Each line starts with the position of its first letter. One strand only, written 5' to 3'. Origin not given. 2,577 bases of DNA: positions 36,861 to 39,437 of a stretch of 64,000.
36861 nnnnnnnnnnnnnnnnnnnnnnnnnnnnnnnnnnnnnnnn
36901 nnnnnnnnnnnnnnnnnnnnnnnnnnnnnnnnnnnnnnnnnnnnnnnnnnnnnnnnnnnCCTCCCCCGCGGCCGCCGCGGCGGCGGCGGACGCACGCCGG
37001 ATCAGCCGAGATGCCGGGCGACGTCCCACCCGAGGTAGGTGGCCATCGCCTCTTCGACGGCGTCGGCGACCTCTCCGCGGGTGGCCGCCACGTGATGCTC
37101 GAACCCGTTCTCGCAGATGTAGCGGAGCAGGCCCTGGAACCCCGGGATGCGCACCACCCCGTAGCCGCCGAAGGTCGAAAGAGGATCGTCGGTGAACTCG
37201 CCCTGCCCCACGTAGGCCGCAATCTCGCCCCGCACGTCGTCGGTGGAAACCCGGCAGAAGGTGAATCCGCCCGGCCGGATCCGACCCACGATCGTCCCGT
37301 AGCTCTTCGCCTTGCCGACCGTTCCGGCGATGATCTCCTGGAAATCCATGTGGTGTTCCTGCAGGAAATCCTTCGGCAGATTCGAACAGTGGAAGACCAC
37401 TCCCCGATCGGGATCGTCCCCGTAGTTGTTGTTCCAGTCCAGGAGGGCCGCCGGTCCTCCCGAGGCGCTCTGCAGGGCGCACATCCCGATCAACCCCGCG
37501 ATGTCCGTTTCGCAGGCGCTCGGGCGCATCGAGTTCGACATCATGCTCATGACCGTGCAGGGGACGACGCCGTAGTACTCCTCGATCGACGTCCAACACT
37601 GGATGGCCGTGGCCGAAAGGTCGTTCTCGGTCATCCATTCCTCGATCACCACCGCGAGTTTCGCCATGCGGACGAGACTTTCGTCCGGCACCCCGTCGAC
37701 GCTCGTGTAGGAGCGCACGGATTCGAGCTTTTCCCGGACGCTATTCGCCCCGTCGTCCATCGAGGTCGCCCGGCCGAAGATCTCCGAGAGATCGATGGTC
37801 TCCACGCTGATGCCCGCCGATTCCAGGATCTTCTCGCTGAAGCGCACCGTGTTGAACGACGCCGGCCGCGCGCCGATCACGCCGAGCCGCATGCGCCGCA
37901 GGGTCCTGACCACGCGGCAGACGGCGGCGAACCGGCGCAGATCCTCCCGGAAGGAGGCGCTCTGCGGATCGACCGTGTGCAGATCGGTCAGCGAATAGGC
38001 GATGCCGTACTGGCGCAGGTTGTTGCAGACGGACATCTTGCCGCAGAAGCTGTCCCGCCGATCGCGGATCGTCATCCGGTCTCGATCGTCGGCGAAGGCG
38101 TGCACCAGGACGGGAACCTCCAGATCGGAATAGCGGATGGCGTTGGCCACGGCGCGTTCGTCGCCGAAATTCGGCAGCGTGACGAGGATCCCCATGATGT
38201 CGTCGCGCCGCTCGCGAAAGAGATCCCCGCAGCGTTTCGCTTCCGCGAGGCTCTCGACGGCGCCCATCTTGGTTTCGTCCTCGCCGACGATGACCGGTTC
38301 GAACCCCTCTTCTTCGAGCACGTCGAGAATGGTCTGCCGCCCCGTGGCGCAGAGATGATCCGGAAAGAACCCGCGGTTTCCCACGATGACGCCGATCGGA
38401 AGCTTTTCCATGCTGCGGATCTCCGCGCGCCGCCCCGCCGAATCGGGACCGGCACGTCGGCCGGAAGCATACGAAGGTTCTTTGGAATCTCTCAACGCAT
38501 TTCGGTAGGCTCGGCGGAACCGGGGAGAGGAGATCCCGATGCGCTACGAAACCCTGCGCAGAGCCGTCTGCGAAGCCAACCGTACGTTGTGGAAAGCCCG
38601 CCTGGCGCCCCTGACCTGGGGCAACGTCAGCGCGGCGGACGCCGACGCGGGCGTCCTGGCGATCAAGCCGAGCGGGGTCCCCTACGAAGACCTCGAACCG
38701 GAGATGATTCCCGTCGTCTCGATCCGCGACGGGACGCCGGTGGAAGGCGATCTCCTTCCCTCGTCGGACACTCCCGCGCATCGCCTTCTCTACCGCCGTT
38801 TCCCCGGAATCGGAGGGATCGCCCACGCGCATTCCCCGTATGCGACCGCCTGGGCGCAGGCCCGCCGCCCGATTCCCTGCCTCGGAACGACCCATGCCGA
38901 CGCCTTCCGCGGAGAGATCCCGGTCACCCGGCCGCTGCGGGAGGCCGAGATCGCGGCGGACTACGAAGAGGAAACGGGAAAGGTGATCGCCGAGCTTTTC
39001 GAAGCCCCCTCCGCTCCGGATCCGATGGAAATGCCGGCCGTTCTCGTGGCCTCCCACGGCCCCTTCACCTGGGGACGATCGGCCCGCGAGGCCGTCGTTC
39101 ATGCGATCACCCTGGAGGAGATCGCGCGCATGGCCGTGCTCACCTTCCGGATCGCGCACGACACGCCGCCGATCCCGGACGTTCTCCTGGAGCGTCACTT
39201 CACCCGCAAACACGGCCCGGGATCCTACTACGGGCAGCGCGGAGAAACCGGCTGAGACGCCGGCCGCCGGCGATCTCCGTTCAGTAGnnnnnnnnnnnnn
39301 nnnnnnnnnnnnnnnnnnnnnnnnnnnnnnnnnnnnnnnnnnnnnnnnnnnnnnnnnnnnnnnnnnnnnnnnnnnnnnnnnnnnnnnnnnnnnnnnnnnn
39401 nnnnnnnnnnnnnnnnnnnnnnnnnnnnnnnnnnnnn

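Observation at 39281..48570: Three-gene operon at tRNA-His: giant pseudo-M28/FtsX-fold protein between two paralogous 14-TM membrane proteins, a candidate undescribed envelope machine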

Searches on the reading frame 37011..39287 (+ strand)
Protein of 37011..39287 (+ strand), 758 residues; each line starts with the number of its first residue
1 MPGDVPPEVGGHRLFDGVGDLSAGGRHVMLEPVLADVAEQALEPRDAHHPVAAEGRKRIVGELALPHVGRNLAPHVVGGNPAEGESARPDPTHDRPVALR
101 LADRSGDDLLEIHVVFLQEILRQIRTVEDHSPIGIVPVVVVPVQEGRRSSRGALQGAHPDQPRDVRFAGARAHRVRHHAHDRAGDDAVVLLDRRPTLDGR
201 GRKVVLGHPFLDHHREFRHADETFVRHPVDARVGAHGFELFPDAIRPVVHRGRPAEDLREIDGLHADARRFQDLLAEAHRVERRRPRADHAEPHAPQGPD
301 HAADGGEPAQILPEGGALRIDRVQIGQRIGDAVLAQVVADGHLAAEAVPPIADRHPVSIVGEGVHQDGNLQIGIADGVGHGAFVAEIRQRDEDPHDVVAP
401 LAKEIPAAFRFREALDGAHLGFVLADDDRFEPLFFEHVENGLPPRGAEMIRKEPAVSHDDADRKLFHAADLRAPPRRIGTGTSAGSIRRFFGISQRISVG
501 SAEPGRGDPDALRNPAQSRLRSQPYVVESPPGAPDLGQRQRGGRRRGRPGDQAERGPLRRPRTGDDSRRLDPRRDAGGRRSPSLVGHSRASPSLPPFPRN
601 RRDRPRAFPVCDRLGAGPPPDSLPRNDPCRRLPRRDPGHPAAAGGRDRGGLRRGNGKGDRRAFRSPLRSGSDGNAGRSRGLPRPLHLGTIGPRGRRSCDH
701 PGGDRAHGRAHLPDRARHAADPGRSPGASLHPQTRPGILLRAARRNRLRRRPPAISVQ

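Call 11: search_protein_families(library=pfam, proteins=[window:37011-39287:+], max_evalue=0.001)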
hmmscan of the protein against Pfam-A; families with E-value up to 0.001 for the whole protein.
window:37011-39287:+ (758 aa): 0 families

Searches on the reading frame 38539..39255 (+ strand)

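Call 49: search_protein_families(library=pfam, proteins=[window:38539-39255:+], max_evalue=0.001)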
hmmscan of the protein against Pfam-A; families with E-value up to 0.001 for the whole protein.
window:38539-39255:+ (238 aa): 1 family
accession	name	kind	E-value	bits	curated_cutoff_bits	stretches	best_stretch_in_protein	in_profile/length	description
PF00596.27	Aldolase_II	-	1.2e-48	165.9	22.2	1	9-200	2-183/183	Class II Aldolase and Adducin N-terminal domain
